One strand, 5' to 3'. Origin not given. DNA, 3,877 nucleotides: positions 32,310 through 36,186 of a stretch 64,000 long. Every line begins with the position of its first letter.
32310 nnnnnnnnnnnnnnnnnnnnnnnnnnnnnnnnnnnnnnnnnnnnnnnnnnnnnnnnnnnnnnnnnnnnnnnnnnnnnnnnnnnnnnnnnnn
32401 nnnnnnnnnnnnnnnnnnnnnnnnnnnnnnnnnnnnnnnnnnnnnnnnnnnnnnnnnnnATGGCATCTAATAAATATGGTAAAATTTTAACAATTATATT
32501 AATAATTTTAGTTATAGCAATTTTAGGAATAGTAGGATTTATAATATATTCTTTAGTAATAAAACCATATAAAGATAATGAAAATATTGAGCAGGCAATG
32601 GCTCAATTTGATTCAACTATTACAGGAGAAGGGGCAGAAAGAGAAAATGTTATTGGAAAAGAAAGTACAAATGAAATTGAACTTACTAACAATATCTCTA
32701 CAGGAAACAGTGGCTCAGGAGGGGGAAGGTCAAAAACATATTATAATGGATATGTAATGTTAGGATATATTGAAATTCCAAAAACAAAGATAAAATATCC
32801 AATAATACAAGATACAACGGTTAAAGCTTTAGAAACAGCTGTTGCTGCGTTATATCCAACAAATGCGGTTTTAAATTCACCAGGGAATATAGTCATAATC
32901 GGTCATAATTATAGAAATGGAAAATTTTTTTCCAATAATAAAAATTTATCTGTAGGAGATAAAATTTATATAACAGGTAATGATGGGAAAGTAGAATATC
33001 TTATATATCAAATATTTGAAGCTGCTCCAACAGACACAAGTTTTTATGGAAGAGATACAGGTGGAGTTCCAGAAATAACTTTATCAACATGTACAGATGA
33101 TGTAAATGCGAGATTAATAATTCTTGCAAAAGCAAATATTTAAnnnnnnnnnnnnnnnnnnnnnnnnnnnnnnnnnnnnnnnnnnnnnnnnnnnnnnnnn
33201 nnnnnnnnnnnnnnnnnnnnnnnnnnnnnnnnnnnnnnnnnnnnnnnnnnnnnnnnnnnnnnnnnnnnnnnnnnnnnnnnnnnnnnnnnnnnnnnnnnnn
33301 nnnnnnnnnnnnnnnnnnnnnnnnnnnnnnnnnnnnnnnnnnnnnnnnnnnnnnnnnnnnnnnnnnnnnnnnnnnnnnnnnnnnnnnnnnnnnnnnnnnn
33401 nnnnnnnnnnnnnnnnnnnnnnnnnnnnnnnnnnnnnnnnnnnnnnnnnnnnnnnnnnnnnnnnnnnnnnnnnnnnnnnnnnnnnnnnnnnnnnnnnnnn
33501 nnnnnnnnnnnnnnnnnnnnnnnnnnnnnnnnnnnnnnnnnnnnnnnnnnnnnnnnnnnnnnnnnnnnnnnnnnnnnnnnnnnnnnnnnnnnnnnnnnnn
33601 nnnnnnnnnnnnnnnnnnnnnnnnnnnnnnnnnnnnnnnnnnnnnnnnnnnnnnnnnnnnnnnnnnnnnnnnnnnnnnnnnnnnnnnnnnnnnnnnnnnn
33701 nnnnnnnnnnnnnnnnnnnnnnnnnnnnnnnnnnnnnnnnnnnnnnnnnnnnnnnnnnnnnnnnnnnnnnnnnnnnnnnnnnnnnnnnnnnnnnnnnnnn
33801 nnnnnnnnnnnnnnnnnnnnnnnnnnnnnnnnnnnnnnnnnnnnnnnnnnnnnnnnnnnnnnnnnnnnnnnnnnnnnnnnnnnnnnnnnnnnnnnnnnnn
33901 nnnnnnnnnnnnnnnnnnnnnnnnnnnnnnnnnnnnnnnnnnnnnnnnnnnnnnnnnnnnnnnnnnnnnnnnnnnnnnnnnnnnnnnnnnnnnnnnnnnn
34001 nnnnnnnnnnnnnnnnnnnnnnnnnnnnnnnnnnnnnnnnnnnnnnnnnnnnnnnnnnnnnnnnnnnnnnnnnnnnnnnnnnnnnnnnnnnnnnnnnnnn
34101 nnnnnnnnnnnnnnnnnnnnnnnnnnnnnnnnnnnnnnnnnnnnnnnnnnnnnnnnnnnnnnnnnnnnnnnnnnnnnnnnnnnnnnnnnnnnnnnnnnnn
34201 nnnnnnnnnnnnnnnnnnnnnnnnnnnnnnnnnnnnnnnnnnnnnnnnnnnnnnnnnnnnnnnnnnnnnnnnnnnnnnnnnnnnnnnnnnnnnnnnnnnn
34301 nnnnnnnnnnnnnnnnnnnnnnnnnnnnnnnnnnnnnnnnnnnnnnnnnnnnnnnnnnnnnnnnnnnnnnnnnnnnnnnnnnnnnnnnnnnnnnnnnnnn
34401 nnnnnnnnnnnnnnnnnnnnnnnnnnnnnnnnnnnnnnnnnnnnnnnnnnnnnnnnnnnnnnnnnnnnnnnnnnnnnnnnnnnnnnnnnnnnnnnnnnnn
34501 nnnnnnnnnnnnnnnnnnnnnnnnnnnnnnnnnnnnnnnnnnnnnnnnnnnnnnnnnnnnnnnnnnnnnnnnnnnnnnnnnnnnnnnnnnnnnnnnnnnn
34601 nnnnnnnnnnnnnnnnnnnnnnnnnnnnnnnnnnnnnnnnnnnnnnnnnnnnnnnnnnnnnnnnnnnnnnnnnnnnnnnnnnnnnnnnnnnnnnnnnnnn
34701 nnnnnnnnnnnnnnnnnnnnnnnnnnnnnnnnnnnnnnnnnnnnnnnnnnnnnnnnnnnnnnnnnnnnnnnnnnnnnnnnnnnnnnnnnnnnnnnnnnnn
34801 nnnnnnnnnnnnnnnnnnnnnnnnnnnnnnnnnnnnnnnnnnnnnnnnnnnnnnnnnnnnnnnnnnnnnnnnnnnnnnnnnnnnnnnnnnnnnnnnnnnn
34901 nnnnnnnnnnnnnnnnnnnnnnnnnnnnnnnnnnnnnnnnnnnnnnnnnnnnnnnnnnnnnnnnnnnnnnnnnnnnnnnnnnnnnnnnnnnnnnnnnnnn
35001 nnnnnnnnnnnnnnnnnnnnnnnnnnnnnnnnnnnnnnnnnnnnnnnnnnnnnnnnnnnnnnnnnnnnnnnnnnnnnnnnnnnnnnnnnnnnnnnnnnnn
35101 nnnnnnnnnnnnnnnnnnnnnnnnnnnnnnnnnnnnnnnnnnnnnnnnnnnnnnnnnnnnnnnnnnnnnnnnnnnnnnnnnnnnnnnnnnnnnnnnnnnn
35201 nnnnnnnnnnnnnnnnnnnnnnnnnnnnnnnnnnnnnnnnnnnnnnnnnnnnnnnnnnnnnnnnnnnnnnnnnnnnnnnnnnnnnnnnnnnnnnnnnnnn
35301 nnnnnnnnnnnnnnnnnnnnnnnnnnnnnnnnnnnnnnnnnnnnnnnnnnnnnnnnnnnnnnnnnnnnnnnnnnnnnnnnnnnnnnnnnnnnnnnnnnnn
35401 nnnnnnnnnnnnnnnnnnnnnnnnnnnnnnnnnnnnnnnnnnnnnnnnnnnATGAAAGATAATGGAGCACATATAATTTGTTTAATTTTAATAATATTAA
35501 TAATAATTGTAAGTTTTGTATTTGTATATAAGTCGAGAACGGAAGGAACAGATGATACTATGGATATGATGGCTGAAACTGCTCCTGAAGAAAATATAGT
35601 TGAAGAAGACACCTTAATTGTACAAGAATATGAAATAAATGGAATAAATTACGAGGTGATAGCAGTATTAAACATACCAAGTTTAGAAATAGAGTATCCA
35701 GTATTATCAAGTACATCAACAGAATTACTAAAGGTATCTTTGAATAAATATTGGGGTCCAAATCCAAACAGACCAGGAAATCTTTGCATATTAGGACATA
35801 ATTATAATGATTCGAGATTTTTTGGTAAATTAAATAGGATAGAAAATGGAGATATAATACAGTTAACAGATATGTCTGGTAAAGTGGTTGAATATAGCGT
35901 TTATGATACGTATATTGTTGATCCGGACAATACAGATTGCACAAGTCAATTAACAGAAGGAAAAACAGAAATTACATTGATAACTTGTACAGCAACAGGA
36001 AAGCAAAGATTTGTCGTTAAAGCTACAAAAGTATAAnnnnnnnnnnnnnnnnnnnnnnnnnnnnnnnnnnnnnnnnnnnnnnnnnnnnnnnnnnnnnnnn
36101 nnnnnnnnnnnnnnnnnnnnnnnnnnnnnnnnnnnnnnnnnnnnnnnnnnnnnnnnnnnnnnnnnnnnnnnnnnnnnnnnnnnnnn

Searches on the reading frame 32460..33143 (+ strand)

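Call 42: search_protein_families(library=pfam, proteins=[window:32460-33143:+], max_evalue=0.00001)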
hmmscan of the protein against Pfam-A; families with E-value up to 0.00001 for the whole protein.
window:32460-33143:+ (227 aa): 1 family
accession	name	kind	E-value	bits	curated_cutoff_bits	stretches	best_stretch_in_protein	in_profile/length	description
PF04203.18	Sortase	-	2.4e-23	82.7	26.6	1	104-224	1-123/125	Sortase domain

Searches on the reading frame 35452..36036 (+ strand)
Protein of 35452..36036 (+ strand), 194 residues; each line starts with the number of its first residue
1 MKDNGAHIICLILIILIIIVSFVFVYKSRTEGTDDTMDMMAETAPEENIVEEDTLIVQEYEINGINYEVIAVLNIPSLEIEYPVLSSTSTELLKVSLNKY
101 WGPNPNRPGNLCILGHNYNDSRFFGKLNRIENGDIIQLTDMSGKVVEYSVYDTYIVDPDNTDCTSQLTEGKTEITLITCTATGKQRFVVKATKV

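Call 42: search_protein_families(library=pfam, proteins=[window:35452-36036:+], max_evalue=0.00001)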
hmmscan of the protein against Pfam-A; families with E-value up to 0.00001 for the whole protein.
window:35452-36036:+ (194 aa): 1 family
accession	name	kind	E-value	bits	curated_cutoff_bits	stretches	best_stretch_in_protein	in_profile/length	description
PF04203.18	Sortase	-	2.2e-26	92.5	26.6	1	73-194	1-125/125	Sortase domain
